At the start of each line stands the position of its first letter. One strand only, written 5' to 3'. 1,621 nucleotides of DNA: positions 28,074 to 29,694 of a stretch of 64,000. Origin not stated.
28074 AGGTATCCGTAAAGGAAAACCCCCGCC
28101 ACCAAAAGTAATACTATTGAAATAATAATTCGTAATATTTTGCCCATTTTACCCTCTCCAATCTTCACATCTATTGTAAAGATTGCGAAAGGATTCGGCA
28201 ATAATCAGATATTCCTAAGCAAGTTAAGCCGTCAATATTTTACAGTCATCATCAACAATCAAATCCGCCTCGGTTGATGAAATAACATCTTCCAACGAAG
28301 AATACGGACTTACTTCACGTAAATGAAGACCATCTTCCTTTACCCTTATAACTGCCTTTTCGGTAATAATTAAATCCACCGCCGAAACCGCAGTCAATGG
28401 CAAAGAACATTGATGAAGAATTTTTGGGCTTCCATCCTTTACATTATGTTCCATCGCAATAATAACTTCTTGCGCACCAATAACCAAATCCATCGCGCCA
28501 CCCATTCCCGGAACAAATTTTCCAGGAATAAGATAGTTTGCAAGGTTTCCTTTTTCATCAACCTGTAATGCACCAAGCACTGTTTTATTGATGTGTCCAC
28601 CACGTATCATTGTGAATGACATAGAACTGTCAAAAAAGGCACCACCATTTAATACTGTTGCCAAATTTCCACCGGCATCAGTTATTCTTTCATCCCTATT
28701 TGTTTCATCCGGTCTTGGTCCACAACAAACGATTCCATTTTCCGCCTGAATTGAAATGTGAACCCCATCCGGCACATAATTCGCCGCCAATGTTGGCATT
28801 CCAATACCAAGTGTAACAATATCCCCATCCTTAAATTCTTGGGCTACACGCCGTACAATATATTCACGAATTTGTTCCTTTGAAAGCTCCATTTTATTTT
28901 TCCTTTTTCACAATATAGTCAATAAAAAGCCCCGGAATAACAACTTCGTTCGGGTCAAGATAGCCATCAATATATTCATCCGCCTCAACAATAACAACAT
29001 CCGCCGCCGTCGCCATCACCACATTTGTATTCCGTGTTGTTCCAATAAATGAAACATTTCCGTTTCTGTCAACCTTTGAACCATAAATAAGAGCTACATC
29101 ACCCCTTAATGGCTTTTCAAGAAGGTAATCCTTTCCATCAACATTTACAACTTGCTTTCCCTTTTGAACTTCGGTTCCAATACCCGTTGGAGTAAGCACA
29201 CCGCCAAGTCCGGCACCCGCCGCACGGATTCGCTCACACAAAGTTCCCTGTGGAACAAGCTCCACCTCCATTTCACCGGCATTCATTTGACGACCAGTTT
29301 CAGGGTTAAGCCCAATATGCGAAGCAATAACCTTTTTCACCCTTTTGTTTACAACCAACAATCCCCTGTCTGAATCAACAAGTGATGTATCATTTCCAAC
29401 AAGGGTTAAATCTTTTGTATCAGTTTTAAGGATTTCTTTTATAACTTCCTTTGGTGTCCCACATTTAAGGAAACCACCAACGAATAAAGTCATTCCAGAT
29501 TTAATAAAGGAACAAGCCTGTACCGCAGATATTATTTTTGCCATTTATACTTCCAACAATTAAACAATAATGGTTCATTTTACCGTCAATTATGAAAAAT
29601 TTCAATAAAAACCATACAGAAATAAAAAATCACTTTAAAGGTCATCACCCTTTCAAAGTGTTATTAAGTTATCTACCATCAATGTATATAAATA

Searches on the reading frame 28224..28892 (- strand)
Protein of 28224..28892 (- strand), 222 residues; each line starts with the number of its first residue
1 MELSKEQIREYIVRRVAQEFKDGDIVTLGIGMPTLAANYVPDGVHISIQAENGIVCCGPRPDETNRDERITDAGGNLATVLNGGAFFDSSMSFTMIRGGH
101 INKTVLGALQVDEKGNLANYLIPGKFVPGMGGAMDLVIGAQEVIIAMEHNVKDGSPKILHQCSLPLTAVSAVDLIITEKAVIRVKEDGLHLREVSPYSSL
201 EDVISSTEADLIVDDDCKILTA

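Call 38: search_protein_families(library=pfam, proteins=[window:28224-28892:-], max_evalue=0.01)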
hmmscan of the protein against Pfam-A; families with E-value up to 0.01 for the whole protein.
window:28224-28892:- (222 aa): 2 families
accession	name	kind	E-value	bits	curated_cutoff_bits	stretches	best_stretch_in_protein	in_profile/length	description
PF01144.29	CoA_trans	-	8.4e-39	133.6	23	1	10-204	2-215/217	Coenzyme A transferase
PF13336.12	AcetylCoA_hyd_C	-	0.00014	22.3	23.7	1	105-185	38-127/154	Acetyl-CoA hydrolase/transferase C-terminal domain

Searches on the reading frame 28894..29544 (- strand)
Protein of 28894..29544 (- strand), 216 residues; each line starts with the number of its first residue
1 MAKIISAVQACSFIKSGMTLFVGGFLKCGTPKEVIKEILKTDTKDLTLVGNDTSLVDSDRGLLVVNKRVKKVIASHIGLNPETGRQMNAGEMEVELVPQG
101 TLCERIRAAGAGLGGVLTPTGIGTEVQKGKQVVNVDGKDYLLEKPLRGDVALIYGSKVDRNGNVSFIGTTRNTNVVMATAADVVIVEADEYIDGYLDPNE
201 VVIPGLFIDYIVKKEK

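Call 38: search_protein_families(library=pfam, proteins=[window:28894-29544:-], max_evalue=0.01)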
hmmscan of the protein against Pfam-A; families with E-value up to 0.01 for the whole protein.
window:28894-29544:- (216 aa): 3 families
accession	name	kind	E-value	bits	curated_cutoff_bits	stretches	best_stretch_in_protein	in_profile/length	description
PF01144.29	CoA_trans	-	6.3e-63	212.5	23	1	6-213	3-216/217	Coenzyme A transferase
PF02550.21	AcetylCoA_hydro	-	0.00092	19.7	24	0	3-41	8-46/198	Acetyl-CoA hydrolase/transferase N-terminal domain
PF16957.11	Mal_decarbox_Al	-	0.0011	17.8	25.4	1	148-215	138-205/546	Malonate decarboxylase, alpha subunit, transporter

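Call 51: find_encoding_contigs(protein=window:28894-29544:-, flank=10000, max_places=10)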
Protein window:28894-29544:- (216 aa): 6 contigs read that carry it; 6 places shown.
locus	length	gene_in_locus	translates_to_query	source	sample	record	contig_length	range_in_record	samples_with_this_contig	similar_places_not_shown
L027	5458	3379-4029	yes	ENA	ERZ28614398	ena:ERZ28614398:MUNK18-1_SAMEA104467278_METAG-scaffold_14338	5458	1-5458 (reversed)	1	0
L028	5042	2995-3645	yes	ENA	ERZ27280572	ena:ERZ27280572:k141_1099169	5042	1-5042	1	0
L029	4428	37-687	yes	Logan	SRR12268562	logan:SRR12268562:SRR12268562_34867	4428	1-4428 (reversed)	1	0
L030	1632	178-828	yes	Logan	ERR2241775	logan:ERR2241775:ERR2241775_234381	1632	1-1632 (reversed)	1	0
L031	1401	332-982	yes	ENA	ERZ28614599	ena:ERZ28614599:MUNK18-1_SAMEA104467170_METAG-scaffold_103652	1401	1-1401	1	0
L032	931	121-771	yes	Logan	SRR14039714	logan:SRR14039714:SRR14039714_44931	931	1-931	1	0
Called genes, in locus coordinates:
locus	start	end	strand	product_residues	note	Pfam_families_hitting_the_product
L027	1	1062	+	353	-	?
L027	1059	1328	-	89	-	-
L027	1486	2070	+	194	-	PF01914:MarC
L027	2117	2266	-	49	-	PF13978:DUF4223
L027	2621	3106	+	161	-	-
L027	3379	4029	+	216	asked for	PF01144:CoA_trans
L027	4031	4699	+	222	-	PF01144:CoA_trans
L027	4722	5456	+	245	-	?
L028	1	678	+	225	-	?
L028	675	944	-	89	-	-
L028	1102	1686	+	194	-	PF01914:MarC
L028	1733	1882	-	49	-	PF13978:DUF4223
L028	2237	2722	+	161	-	-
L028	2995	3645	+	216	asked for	PF01144:CoA_trans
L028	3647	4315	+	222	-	PF01144:CoA_trans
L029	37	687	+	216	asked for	PF01144:CoA_trans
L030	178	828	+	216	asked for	PF01144:CoA_trans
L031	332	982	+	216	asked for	PF01144:CoA_trans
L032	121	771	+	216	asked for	PF01144:CoA_trans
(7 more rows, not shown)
